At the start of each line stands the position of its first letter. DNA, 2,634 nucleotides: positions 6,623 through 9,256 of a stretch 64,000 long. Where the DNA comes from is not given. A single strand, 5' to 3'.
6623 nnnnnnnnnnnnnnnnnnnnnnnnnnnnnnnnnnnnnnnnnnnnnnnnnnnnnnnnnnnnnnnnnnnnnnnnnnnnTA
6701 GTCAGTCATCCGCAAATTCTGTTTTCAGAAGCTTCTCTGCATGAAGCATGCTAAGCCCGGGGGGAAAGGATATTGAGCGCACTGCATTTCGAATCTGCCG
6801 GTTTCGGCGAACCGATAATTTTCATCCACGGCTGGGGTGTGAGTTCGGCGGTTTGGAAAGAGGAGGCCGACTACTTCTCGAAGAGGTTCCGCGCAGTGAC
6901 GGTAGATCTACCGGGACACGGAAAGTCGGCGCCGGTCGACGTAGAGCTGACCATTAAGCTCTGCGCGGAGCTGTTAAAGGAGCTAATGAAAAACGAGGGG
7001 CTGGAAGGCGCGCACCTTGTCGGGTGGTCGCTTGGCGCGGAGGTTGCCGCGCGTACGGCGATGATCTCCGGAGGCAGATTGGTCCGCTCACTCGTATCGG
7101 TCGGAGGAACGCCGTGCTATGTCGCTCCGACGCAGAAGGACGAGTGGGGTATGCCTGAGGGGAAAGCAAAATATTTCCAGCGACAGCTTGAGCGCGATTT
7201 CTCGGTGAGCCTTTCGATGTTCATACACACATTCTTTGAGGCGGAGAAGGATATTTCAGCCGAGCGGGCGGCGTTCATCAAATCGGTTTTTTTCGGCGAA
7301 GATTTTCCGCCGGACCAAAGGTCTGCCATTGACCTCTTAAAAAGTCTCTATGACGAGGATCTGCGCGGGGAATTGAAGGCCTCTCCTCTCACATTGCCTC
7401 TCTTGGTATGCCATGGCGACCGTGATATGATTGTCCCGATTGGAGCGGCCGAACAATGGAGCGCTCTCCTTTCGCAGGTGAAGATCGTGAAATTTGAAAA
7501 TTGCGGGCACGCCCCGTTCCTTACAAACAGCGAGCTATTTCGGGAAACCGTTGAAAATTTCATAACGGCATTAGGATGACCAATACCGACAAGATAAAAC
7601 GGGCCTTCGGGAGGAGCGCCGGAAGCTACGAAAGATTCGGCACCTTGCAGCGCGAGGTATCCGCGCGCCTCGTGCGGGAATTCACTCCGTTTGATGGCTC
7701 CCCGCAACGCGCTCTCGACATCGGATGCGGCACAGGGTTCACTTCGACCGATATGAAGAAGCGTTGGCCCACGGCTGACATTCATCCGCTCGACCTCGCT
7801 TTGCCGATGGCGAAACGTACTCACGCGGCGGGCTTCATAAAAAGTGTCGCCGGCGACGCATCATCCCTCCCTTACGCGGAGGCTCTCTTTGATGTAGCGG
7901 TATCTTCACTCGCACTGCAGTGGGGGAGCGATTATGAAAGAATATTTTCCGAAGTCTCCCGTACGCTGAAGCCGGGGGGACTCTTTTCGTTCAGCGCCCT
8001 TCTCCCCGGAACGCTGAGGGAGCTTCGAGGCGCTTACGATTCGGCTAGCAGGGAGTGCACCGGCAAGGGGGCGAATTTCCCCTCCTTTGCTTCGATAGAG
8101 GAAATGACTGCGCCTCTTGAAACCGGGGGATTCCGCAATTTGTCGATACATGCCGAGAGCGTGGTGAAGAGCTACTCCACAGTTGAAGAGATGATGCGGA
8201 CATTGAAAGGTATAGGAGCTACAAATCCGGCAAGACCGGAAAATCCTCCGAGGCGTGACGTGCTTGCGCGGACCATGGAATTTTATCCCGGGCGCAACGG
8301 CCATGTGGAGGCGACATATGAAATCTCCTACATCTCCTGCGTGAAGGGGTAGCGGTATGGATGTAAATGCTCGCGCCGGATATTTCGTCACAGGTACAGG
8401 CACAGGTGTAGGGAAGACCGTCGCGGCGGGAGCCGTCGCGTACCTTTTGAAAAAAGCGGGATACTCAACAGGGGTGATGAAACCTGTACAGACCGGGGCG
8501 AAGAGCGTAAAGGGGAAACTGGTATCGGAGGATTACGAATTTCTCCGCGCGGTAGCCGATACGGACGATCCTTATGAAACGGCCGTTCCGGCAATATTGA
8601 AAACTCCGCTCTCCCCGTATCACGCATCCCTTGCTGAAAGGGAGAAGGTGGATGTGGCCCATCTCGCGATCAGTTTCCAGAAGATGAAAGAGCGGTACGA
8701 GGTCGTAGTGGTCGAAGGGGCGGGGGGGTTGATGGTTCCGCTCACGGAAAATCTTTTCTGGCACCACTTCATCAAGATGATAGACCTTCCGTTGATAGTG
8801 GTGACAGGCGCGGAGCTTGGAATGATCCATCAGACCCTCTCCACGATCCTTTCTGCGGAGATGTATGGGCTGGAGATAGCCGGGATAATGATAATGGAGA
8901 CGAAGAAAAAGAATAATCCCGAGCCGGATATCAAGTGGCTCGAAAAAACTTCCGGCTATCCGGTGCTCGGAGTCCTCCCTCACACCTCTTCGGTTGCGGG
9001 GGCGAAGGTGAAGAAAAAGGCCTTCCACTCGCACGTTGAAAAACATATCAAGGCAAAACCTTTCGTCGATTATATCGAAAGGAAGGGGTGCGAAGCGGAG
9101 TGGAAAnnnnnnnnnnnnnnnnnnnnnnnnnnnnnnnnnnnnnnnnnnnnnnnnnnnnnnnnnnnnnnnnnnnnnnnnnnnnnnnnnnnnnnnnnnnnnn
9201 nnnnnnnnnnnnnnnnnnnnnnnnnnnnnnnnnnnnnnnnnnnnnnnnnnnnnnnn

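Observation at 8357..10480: Single-polypeptide BioD-BioA fusion in a bioH-bioC-bioDA block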

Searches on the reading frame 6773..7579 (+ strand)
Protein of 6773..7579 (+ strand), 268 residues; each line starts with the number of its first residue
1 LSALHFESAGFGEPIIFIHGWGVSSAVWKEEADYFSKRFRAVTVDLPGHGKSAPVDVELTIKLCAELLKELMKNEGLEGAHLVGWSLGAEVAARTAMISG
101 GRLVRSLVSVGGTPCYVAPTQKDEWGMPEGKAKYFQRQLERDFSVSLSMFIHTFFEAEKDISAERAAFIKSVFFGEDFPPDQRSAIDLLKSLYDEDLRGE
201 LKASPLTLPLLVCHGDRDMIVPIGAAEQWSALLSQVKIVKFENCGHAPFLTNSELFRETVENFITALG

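Call 3: search_protein_families(library=pfam, proteins=[window:6773-7579:+])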
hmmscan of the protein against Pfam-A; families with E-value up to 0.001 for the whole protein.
window:6773-7579:+ (268 aa): 5 families
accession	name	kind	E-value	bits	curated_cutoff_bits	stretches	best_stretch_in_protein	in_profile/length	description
PF00561.26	Abhydrolase_1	-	9.6e-25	88.1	25.8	1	14-252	2-244/245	alpha/beta hydrolase fold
PF12697.13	Abhydrolase_6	-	3.7e-23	83.7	26.3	1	15-256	1-214/217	Alpha/beta hydrolase family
PF12146.15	Hydrolase_4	-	2.3e-07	30.8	27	0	15-96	7-94/239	Serine aminopeptidase, S33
PF00975.26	Thioesterase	-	8.7e-06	26.6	26.4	1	15-251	3-212/226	Thioesterase domain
PF02230.22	Abhydrolase_2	-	0.00044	20.6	23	0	203-242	152-195/217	Phospholipase/Carboxylesterase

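Call 4: search_protein_families(library=ncbifam, proteins=[window:6773-7579:+])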
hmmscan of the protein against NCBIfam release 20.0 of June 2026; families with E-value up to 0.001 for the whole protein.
window:6773-7579:+ (268 aa): 24 families
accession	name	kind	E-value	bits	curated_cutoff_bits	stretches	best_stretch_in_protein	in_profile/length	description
TIGR01738.1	bioH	equivalog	2.3e-32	112.6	206.95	1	14-263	6-244/245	pimeloyl-ACP methyl ester esterase BioH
NF011457.0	PRK14875.1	equivalog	1.7e-25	89.8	307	2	9-109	129-228/372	acetoin dehydrogenase dihydrolipoyllysine-residue acetyltransferase subunit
NF050089.1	i_nPHAscl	equivalog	1.9e-22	79.7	300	2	10-102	16-108/288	intracellular short-chain-length polyhydroxyalkanoate depolymerase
TIGR03695.1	menH_SHCHC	equivalog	1.6e-21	76.9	208.55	2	13-119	3-111/252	2-succinyl-6-hydroxy-2,4-cyclohexadiene-1-carboxylate synthase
NF007674.0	PRK10349.1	equivalog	7.8e-21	74.8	449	1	8-258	8-247/256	pimeloyl-ACP methyl ester esterase BioH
TIGR02427.1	protocat_pcaD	equivalog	2.8e-20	72.8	255.85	2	4-108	2-109/251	3-oxoadipate enol-lactonase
NF051488.1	bifunc_PcaDC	exception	2.2e-19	69.8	390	1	12-265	12-251/375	bifunctional 3-oxoadipate enol-lactonase/4-carboxymuconolactone decarboxylase PcaDC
TIGR03611.1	RutD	equivalog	5.4e-16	58.7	238.5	2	12-111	13-112/258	pyrimidine utilization protein D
NF045632.1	hydroxlase_HsaD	equivalog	7.1e-16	58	400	1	4-265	24-289/290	4,5:9,10-diseco-3-hydroxy-5,9,17-trioxoandrosta-1(10),2-diene-4-oate hydrolase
NF058580.1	lipase_V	equivalog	2.6e-15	56.7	300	1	13-93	26-105/230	EstV family lipase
TIGR03056.1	bchO_mg_che_rel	equivalog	7.2e-15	54.7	172.55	1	12-110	28-126/278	alpha/beta fold hydrolase BchO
NF008340.0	PRK11126.1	equivalog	2.3e-13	50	261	1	15-121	17-121/255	2-succinyl-6-hydroxy-2,4-cyclohexadiene-1-carboxylate synthase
NF051487.1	bifunc_PcaCD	exception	4.8e-13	49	430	1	12-265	172-412/413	bifunctional 4-carboxymuconolactone decarboxylase/3-oxoadipate enol-lactonase PcaCD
NF002938.0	PRK03592.1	equivalog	6.1e-11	42.2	241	1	2-126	20-140/298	haloalkane dehalogenase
TIGR03343.1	biphenyl_bphD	equivalog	5.9e-10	38.8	462.15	1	4-105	22-128/282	2-hydroxy-6-oxo-6-phenylhexa-2,4-dienoate hydrolase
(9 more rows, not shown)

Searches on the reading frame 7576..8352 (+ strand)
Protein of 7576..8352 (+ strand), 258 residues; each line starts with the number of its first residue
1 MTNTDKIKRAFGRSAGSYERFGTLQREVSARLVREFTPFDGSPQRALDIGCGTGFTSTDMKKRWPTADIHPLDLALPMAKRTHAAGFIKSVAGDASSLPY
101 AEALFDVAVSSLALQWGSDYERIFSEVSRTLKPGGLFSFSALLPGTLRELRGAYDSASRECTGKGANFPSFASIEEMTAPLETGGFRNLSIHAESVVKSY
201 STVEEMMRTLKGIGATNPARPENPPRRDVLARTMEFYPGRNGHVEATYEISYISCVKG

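Call 3: search_protein_families(library=pfam, proteins=[window:7576-8352:+])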
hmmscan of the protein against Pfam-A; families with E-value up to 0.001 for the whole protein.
window:7576-8352:+ (258 aa): 8 families
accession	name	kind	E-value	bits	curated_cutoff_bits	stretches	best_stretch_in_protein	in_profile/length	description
PF08241.18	Methyltransf_11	-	5.9e-18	65.7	21.2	1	47-138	1-94/95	Methyltransferase domain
PF13649.12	Methyltransf_25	-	5.1e-15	56.4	27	1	47-135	2-97/97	Methyltransferase domain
PF13489.12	Methyltransf_23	-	8e-11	42.4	27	1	28-189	8-162/164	Methyltransferase domain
PF13847.12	Methyltransf_31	-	3.1e-09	37.1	27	1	45-142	6-112/145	Methyltransferase domain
PF08242.18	Methyltransf_12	-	1.8e-08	35.5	30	1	47-137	1-98/98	Methyltransferase domain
PF01209.24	Ubie_methyltran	-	9.1e-07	28.9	20.1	1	42-154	47-166/233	ubiE/COQ5 methyltransferase family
PF03141.22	Methyltransf_29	-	0.00058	19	23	1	39-141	114-219/506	Putative S-adenosyl-L-methionine-dependent methyltransferase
PF05148.21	Methyltransf_8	-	0.00098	19.5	27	0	47-138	77-155/219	Hypothetical methyltransferase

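Call 4: search_protein_families(library=ncbifam, proteins=[window:7576-8352:+])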
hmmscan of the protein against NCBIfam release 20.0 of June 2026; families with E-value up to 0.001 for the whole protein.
window:7576-8352:+ (258 aa): 24 families
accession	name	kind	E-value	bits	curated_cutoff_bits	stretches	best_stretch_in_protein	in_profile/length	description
TIGR02072.1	BioC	equivalog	4.3e-51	174.1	184.95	1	10-257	1-244/244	malonyl-ACP O-methyltransferase BioC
NF007610.0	PRK10258.1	equivalog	1.9e-33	115.8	342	1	3-250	5-243/251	malonyl-ACP O-methyltransferase BioC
NF045667.1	MTase_DVU1556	equivalog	1.2e-11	44.5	155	1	44-191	24-165/213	DVU_1556 family methyltransferase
NF001241.0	PRK00216.1-2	equivalog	5.8e-11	42.5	327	1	42-140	51-148/231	demethylmenaquinone methyltransferase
NF010703.0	PRK14103.1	equivalog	6.3e-11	42.2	320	1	42-140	29-125/256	trans-aconitate 2-methyltransferase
NF045823.1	PthPhpthDimycoMt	equivalog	2.9e-10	39.7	300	1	40-141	64-168/256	phthiotriol/phenolphthiotriol dimycocerosates methyltransferase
TIGR01934.1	MenG_MenH_UbiE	subfamily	2.7e-09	36.7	158.35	1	34-137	33-139/223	ubiquinone/menaquinone biosynthesis methyltransferase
NF045825.1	FAmtase_mtf2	equivalog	5.8e-09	35.5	400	1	43-140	59-159/248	fatty-acid O-methyltransferase Mtf2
NF041537.1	ArsM_AhpD_UU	exception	8.9e-09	34.6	510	1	45-217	79-254/345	arsenite methyltransferase/AhpD domain selenoprotein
NF040539.1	AST_met_ArsM_2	exception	4.3e-08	33.3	240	1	42-141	56-165/262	putative arsinothricin biosynthesis methyltransferase ArsM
NF004452.0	PRK05785.1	equivalog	4.3e-08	32.9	207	1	21-130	28-136/228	hypothetical protein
NF008823.0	PRK11873.1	subfamily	1.7e-07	31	263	1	46-202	81-239/272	arsenite methyltransferase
NF002463.0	PRK01683.1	equivalog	2.2e-07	30.8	297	1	42-138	31-127/258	trans-aconitate 2-methyltransferase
NF052510.1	methyltran_MpqE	exception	5.9e-07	29.1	335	1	44-154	48-166/234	methyl-plastoquinone biosynthesis methyltransferase MpqE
TIGR02752.1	MenG_heptapren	equivalog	6.1e-07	29.2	419.85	1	44-136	47-146/231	demethylmenaquinone methyltransferase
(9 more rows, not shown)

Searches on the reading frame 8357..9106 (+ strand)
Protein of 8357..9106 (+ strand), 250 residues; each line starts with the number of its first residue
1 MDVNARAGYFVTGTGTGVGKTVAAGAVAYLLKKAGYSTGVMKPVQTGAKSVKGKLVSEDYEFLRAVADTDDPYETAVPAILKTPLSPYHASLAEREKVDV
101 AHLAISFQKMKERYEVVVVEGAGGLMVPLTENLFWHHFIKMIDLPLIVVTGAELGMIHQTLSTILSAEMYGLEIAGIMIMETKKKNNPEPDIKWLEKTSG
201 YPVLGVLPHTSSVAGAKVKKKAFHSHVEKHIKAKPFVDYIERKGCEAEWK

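Call 5: search_protein_families(library=ncbifam, proteins=[window:8357-9106:+])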
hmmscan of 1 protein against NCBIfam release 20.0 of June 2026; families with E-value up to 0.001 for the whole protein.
window:8357-9106:+ (250 aa): 5 families
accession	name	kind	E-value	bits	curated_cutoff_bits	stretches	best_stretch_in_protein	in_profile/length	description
TIGR00347.1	bioD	equivalog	4.3e-46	157.1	83.3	1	10-179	1-165/166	dethiobiotin synthase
NF001989.1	PRK00784.1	equivalog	9.3e-10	37.8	273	1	97-212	107-227/480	cobyric acid synthase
TIGR00313.1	cobQ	equivalog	8.5e-09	34.8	309.9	1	97-211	104-225/477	cobyric acid synthase CobQ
NF004167.0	PRK05632.1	equivalog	1.9e-07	30.1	418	1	9-190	5-185/708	phosphate acetyltransferase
TIGR01969.1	minD_arch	subfamily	4.8e-05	22.7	201.75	1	89-225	84-212/251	cell division ATPase MinD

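Call 26: search_solved_structures(query=window:8357-9106:+, max_evalue=0.001, show_alignments=3)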
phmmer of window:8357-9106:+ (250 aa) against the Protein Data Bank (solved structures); distinct sequences matched with E-value up to 0.001: 9.
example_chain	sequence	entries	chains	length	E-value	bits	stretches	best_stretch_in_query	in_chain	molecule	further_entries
1dts_A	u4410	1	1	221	2.9e-23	86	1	8-217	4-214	DETHIOBIOTIN SYNTHETASE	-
1a82_A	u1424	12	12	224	1.2e-22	84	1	8-208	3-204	DETHIOBIOTIN SYNTHETASE | PROTEIN (DETHIOBIOTIN SYNTHETASE) | DETHIOBIOTIN SYNTHASE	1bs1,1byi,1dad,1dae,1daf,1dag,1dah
3of5_A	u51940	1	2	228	1.2e-12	51.2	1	4-203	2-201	Dethiobiotin synthetase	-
4wop_A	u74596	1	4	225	4.4e-12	49.4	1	10-179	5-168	ATP-dependent dethiobiotin synthetase BioD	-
6nka_A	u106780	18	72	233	4.8e-12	49.3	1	10-179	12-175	ATP-dependent dethiobiotin synthetase BioD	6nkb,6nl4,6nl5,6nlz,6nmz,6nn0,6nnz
6cve_A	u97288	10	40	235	4.9e-12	49.2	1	10-179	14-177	ATP-dependent dethiobiotin synthetase BioD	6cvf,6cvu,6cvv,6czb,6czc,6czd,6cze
3fgn_A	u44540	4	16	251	5.9e-12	49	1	10-179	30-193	Dethiobiotin synthetase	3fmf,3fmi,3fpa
2qmo_A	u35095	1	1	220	7.2e-09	38.9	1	10-163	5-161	Dethiobiotin synthetase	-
3mle_A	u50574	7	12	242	8.5e-09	38.6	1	9-163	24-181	Dethiobiotin synthetase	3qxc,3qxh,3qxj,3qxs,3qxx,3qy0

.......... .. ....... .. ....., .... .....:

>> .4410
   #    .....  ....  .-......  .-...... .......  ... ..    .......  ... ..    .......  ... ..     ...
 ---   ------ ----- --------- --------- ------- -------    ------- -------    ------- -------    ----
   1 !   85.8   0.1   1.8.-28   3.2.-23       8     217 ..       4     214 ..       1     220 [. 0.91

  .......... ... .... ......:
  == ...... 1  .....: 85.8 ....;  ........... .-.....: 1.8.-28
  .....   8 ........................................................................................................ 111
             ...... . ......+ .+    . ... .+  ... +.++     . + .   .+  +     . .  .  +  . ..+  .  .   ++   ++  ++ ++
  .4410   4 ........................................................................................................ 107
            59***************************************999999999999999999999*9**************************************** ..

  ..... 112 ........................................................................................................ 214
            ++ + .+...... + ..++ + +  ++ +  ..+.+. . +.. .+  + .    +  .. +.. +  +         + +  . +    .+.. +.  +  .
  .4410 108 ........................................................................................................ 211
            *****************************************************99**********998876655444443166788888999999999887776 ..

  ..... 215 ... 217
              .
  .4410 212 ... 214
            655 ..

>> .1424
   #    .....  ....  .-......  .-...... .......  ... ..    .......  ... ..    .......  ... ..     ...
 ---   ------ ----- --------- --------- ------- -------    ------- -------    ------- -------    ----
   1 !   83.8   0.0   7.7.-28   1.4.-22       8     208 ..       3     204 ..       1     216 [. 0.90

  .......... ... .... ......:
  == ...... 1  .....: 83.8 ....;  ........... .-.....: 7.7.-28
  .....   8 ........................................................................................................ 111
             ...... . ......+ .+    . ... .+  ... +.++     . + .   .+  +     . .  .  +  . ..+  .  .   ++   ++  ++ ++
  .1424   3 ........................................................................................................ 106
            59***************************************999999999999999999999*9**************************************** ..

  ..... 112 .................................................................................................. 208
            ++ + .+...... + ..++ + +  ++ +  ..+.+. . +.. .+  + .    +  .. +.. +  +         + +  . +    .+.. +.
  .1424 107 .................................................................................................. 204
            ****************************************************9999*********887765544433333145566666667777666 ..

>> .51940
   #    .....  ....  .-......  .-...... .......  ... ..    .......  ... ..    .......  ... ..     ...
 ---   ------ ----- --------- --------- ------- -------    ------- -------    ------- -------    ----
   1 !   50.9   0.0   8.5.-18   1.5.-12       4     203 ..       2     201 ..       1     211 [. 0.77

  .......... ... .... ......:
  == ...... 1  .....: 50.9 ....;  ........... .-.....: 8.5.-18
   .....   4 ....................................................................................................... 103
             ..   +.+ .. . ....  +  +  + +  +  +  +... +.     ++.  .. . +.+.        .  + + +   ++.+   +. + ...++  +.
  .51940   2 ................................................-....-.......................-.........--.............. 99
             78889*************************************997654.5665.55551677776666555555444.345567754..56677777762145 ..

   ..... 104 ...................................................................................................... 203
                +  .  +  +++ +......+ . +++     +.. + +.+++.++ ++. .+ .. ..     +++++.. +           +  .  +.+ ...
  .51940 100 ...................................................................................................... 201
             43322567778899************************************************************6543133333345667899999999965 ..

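Call 30: search_solved_structures(query=window:8357-9106:+, max_evalue=10)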
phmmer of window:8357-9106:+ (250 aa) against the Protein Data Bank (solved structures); distinct sequences matched with E-value up to 10: 17.
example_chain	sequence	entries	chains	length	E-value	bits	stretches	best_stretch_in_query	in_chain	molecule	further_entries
1dts_A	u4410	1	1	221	2.9e-23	86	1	8-217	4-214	DETHIOBIOTIN SYNTHETASE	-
1a82_A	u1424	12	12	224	1.2e-22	84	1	8-208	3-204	DETHIOBIOTIN SYNTHETASE | PROTEIN (DETHIOBIOTIN SYNTHETASE) | DETHIOBIOTIN SYNTHASE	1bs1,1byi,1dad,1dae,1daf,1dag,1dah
3of5_A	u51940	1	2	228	1.2e-12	51.2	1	4-203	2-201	Dethiobiotin synthetase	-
4wop_A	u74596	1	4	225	4.4e-12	49.4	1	10-179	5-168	ATP-dependent dethiobiotin synthetase BioD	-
6nka_A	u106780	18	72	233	4.8e-12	49.3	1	10-179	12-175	ATP-dependent dethiobiotin synthetase BioD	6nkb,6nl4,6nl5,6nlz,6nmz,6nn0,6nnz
6cve_A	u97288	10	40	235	4.9e-12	49.2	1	10-179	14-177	ATP-dependent dethiobiotin synthetase BioD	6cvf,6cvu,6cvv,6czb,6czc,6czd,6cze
3fgn_A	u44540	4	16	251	5.9e-12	49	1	10-179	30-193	Dethiobiotin synthetase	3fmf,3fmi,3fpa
2qmo_A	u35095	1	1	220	7.2e-09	38.9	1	10-163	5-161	Dethiobiotin synthetase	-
3mle_A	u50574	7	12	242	8.5e-09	38.6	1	9-163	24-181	Dethiobiotin synthetase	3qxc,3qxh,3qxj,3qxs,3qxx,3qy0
2q78_A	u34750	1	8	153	0.14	15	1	127-168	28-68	Uncharacterized protein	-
4a0g_A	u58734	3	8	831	0.23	14.3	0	116-196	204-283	ADENOSYLMETHIONINE-8-AMINO-7-OXONONANOATE AMINOTRANSFERASE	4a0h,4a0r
4a0f_A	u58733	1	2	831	0.23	14.3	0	116-196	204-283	ADENOSYLMETHIONINE-8-AMINO-7-OXONONANOATE AMINOTRANSFERASE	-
3ebw_A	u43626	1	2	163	0.54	13.1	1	10-102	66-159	Per a 4 allergen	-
5l3s_A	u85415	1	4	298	0.6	12.9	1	16-41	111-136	Signal recognition particle 54 kDa protein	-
5l3v_A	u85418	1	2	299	0.6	12.9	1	16-41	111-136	Signal recognition particle 54 kDa protein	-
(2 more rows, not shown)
